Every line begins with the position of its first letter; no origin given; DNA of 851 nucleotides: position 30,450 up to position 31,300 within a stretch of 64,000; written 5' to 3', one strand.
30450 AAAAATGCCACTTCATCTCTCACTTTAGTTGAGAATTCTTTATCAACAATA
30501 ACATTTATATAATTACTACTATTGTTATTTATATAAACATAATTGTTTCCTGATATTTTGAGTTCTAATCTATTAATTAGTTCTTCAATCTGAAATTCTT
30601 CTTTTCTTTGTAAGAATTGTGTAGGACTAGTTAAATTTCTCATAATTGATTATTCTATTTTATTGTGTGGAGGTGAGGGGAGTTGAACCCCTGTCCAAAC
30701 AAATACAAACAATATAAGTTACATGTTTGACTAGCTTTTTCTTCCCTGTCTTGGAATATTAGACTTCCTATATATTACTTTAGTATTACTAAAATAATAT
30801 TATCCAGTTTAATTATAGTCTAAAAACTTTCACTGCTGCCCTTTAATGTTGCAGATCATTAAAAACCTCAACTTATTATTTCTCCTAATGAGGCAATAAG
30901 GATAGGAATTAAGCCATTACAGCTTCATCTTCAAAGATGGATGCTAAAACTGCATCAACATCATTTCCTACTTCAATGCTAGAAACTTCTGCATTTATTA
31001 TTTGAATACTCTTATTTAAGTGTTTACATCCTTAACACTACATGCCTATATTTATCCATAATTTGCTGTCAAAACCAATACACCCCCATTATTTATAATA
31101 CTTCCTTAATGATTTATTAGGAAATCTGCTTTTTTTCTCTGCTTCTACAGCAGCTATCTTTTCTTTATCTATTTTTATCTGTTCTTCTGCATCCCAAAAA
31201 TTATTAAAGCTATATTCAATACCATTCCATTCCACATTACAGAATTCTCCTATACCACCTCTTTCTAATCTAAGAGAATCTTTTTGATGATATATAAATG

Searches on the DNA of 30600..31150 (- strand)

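Call 63: search_dna_similar(query=window:30600-31150:-, collection=phages, mode=distant, max_rows=30, max_evalue=0.001)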
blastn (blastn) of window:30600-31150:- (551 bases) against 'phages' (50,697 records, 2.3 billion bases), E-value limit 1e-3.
Records with a match: 10; places in all: 10; records where one place covers at least 80% of the query: 0.
Best place of each record, by identity: 90-95% 8; 80-90% 2.
By first word of the organism name: Synechococcus 7; uncultured 2; Bacteriophage 1.
By host as written in the record: Synechococcus sp. 5; - 3; Synechococcus sp. WH7803 2.
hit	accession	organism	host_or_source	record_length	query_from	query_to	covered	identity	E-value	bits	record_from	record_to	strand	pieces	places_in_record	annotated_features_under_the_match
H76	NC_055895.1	uncultured phage cr7_1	human feces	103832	447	484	7%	89.5%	3e-4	52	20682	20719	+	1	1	transfer-messenger RNA, SsrA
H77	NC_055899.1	uncultured phage cr124_1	human feces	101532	447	484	7%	89.5%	3e-4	52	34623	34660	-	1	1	transfer-messenger RNA, SsrA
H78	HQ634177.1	Synechococcus phage S-CAM1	Synechococcus sp. WH7803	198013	452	487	7%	91.7%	3e-4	53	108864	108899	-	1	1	none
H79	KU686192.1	Synechococcus phage S-CAM1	Synechococcus sp.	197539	452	487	7%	91.7%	3e-4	53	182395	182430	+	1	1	hypothetical protein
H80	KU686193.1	Synechococcus phage S-CAM1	Synechococcus sp.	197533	452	487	7%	91.7%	3e-4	53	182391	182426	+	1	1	hypothetical protein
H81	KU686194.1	Synechococcus phage S-CAM1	Synechococcus sp.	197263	452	487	7%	91.7%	3e-4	53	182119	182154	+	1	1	hypothetical protein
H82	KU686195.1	Synechococcus phage S-CAM1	Synechococcus sp.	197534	452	487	7%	91.7%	3e-4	53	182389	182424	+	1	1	hypothetical protein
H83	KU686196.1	Synechococcus phage S-CAM1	Synechococcus sp.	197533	452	487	7%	91.7%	3e-4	53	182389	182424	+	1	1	hypothetical protein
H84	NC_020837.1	Synechococcus phage S-CAM1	Synechococcus sp. WH7803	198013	452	487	7%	91.7%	3e-4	53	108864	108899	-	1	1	none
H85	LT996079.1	Bacteriophage sp.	-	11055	450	483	6%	94.1%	9e-5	54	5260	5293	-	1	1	record has no annotation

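Call 65: get_annotated_region(hit=H76, flank=20000)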
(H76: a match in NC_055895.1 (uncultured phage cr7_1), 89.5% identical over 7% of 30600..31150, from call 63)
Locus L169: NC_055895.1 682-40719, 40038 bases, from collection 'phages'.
description: CrAssphage cr7_1, complete genome.
organism: uncultured phage cr7_1 (NCBI taxid 2772086)
taxonomy: Viruses; Duplodnaviria; Heunggongvirae; Uroviricota; Caudoviricetes; Crassvirales; Suoliviridae; Oafivirinae; Burzaovirus; Burzaovirus coli
host: -; source: human feces; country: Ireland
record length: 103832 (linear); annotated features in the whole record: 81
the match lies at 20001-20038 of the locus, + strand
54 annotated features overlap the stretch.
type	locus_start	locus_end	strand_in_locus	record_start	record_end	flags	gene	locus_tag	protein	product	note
CDS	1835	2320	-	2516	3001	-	-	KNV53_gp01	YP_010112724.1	hypothetical protein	gp_75699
CDS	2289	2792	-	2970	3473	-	-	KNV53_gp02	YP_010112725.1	hypothetical protein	gp_75700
CDS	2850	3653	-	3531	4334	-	-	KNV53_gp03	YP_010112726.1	outer capsid protein/viral fiber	gp_75701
CDS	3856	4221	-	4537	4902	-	-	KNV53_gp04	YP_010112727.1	hypothetical protein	gp_75702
CDS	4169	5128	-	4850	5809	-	-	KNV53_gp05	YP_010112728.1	Reverse transcriptase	gp_75703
CDS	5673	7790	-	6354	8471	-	-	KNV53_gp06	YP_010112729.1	tail protein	gp_75704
CDS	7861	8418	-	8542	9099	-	-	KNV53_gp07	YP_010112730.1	dUTPase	gp_75705; Dut dUTPase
tRNA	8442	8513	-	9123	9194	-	-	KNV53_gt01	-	tRNA-Gln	-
CDS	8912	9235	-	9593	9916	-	-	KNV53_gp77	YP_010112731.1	hypothetical protein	gp_75707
CDS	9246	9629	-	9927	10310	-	-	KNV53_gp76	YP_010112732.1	hypothetical protein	gp_75708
CDS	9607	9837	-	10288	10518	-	-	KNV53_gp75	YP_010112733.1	hypothetical protein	gp_75709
CDS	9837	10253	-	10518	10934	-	-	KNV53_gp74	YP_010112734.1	chaperonin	gp_75710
CDS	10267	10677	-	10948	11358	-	-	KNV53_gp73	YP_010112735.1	hypothetical protein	gp_75711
CDS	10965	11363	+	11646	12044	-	-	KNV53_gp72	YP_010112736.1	hypothetical protein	gp_75712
CDS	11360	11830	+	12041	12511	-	-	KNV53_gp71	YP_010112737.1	hypothetical protein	gp_75713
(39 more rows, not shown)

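Call 66: get_annotated_region(hit=H77, flank=20000)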
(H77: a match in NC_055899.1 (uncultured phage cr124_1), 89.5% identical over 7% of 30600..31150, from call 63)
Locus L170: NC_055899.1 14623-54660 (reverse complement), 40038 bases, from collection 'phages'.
description: CrAssphage cr124_1, complete genome.
organism: uncultured phage cr124_1 (NCBI taxid 2772090)
taxonomy: Viruses; Duplodnaviria; Heunggongvirae; Uroviricota; Caudoviricetes; Crassvirales; Suoliviridae; Oafivirinae; Burzaovirus; Burzaovirus faecalis
host: -; source: human feces; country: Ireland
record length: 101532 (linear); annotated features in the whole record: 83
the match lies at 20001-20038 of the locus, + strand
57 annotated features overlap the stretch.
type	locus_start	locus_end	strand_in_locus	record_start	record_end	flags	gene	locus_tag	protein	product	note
CDS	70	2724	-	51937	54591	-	-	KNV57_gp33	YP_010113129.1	hypothetical protein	gp_77251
CDS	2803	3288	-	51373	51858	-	-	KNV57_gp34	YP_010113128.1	hypothetical protein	gp_77250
CDS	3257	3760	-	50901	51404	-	-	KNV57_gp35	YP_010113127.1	hypothetical protein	gp_77249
CDS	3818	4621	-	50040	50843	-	-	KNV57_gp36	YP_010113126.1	outer capsid protein/viral fiber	gp_77248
CDS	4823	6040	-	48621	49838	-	-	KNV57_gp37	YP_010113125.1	hypothetical protein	gp_77247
CDS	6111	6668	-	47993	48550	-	-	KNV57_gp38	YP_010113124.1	dUTPase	gp_77246; Dut dUTPase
tRNA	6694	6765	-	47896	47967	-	-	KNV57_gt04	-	tRNA-Gln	-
CDS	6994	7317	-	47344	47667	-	-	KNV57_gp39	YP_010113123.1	hypothetical protein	gp_77244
CDS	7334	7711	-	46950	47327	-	-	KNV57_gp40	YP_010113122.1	hypothetical protein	gp_77243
CDS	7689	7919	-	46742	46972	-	-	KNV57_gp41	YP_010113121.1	hypothetical protein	gp_77242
CDS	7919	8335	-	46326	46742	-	-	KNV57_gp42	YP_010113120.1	chaperonin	gp_77241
CDS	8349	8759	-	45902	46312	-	-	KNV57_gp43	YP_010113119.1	hypothetical protein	gp_77240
CDS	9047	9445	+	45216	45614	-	-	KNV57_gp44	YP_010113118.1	hypothetical protein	gp_77239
CDS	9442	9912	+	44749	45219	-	-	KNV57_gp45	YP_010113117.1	hypothetical protein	gp_77238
CDS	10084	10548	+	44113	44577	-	-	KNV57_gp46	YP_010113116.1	hypothetical protein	gp_77237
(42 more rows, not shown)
